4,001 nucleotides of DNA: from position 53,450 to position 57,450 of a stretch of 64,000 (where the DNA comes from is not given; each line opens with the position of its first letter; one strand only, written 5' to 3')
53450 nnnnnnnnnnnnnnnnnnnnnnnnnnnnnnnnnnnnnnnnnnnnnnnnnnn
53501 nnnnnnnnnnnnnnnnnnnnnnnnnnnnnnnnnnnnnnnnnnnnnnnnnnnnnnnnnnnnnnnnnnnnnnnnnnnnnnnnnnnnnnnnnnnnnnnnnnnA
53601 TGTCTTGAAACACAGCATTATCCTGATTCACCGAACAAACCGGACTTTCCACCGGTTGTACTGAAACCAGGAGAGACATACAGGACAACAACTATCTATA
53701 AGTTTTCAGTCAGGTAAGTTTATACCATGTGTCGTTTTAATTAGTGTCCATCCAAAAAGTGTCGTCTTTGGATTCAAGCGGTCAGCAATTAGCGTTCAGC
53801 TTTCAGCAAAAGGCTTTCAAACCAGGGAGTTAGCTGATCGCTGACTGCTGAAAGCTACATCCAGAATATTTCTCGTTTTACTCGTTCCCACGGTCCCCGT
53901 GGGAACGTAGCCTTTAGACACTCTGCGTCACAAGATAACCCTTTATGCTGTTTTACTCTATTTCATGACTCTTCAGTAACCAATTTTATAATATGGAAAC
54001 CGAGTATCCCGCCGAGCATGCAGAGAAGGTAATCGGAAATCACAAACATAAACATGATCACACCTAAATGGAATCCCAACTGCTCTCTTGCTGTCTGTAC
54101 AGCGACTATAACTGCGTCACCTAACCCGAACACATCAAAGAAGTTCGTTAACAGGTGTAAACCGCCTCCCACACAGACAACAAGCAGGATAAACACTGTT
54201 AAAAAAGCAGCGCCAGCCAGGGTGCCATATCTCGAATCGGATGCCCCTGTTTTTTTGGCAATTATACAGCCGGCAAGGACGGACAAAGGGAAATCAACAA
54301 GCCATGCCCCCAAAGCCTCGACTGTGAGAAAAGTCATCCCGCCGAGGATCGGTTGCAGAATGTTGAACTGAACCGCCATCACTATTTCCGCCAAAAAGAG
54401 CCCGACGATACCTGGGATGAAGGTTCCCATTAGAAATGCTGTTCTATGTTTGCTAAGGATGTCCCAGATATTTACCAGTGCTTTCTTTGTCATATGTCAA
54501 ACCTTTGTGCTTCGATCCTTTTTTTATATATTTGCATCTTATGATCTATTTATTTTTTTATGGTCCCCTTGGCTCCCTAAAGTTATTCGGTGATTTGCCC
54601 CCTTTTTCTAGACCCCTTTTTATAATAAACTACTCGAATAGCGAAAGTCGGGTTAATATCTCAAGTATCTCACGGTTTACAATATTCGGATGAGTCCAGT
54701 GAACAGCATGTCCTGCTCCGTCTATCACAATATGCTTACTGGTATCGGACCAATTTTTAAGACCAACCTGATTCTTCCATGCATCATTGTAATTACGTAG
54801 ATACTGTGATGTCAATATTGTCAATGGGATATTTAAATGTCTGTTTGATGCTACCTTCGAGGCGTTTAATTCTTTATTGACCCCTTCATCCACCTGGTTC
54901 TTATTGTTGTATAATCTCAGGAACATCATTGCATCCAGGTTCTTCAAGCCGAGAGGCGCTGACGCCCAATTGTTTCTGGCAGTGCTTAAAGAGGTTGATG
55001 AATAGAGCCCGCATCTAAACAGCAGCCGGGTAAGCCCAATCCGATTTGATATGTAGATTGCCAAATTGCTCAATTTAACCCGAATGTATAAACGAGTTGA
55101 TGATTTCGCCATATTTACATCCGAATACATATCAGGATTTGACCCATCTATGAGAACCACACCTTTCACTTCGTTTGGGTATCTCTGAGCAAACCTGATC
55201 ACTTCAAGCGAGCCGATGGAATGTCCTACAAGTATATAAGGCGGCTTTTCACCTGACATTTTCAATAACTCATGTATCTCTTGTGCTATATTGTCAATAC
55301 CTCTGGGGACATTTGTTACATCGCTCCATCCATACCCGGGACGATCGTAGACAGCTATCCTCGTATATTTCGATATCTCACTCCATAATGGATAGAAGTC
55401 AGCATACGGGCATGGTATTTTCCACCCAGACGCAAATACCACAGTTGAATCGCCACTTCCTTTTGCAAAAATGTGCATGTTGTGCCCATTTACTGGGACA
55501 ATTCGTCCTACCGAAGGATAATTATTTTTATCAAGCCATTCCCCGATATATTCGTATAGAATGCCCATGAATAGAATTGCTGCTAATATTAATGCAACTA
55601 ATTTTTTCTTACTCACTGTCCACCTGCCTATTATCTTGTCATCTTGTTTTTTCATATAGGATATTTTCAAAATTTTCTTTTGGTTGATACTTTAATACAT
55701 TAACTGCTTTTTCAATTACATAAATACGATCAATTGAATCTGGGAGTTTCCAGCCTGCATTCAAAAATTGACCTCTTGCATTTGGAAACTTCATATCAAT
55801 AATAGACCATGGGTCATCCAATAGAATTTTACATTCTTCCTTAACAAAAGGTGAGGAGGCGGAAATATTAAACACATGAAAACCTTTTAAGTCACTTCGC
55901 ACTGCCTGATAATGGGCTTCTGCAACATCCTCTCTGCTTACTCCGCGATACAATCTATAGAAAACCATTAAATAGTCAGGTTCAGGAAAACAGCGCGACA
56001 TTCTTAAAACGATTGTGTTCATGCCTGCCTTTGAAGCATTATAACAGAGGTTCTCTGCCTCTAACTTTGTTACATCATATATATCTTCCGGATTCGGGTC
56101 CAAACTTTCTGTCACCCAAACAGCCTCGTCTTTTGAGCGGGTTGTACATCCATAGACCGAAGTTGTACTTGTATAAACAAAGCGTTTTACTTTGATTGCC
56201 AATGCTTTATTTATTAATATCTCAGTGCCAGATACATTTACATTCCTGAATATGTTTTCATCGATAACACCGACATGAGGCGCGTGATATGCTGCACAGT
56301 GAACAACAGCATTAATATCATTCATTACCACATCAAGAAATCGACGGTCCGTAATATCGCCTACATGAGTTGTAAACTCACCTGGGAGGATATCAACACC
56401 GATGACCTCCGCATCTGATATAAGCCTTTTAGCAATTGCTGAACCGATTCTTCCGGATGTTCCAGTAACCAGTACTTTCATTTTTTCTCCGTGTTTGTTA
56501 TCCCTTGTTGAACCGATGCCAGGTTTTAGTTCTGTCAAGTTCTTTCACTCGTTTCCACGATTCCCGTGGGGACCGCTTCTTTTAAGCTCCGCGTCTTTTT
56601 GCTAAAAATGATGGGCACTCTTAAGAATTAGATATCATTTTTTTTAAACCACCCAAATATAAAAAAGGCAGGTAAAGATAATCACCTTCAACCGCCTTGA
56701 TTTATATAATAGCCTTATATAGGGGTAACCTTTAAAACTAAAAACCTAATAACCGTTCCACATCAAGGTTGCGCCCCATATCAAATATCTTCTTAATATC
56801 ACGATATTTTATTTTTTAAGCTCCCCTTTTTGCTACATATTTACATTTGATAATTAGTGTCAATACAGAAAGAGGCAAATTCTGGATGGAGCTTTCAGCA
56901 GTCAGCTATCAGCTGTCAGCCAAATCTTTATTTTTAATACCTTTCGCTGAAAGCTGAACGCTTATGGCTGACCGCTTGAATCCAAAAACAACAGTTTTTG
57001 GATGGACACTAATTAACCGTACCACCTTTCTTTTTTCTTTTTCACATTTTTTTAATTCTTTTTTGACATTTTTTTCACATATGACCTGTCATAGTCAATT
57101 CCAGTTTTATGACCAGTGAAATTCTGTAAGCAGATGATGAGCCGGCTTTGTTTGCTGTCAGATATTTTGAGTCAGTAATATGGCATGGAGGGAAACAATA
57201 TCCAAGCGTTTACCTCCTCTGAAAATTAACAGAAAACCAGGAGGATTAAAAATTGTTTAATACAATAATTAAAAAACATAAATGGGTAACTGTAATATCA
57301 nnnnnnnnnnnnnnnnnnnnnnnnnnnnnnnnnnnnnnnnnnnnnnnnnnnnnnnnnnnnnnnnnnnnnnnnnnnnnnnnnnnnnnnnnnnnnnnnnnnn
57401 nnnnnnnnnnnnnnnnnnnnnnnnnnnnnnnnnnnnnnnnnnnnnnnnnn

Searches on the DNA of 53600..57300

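Call 40: search_rna_families(source=window, start=53600, end=57300, threshold=evalue, max_evalue=1)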
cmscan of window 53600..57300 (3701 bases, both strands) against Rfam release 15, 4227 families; matches with E-value up to 1: 2.
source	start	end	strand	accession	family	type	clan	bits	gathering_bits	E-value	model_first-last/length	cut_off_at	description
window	56999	57069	+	RF01423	snoR117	Gene; snRNA; snoRNA; CD-box;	-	20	42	0.84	1-80/80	no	small nucleolar RNA snoR117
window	56825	56983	-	RF01794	sok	Gene; antitoxin;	-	18.8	59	0.4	1-157/157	no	sok antitoxin (CssrC)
